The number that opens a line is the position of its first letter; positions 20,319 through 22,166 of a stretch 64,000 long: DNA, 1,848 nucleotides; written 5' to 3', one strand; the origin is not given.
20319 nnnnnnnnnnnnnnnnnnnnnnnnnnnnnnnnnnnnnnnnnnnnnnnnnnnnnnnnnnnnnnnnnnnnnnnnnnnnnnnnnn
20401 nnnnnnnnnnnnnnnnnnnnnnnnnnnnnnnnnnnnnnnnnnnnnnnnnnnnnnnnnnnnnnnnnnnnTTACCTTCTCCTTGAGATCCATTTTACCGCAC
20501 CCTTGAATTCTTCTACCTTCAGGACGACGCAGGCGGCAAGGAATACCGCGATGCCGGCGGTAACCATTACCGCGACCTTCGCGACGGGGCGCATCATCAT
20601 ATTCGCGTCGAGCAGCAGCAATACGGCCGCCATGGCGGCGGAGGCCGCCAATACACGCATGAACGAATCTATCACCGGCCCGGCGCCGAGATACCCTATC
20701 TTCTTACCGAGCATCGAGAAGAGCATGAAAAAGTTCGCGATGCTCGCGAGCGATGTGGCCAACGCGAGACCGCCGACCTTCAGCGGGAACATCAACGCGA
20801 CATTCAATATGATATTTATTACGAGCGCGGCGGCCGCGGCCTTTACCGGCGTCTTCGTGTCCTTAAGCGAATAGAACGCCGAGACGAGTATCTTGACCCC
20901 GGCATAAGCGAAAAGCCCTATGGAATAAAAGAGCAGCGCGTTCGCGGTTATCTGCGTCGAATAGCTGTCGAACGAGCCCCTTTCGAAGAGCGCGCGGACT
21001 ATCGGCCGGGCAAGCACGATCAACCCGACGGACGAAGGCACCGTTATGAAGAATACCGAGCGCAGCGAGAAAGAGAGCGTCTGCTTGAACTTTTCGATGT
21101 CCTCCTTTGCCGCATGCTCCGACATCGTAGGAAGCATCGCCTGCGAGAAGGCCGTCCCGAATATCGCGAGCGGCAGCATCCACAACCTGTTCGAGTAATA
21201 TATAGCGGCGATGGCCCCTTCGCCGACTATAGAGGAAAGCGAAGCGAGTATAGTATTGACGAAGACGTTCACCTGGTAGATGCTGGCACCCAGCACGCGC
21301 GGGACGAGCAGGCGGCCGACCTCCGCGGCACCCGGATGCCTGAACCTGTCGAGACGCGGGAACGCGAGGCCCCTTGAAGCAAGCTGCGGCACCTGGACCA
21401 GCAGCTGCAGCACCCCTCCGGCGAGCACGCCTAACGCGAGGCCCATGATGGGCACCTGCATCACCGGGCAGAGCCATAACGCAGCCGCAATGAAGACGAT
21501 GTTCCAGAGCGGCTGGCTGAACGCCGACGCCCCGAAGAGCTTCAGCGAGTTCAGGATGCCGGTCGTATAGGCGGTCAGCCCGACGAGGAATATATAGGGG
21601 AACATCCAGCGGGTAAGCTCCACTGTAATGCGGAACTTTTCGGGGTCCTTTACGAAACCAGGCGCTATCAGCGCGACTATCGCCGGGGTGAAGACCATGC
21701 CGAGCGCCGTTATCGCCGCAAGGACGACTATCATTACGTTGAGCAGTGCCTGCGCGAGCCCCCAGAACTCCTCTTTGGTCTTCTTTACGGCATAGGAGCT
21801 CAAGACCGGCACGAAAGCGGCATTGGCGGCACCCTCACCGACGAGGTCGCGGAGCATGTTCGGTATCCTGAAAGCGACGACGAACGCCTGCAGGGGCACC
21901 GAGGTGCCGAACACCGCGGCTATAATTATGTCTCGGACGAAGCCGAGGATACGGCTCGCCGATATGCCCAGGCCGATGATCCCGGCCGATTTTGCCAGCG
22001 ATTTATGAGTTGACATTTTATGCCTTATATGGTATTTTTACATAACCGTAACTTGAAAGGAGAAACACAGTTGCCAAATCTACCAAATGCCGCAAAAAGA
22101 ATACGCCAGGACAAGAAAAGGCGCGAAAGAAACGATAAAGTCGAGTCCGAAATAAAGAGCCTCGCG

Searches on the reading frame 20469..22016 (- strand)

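Call 55: search_protein_families(library=pfam, proteins=[window:20469-22016:-], max_evalue=0.0001)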
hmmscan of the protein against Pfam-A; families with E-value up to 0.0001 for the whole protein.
window:20469-22016:- (515 aa): 3 families
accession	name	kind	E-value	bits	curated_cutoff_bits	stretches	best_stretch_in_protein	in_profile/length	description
PF03023.19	MurJ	-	2.6e-121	405.8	27.4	1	32-474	1-437/451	Lipid II flippase MurJ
PF01554.23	MatE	-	8.2e-10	39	24.9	1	251-406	10-160/161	MatE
PF13440.11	Polysacc_synt_3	-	3e-08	33.7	23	1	268-344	210-284/293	Polysaccharide biosynthesis protein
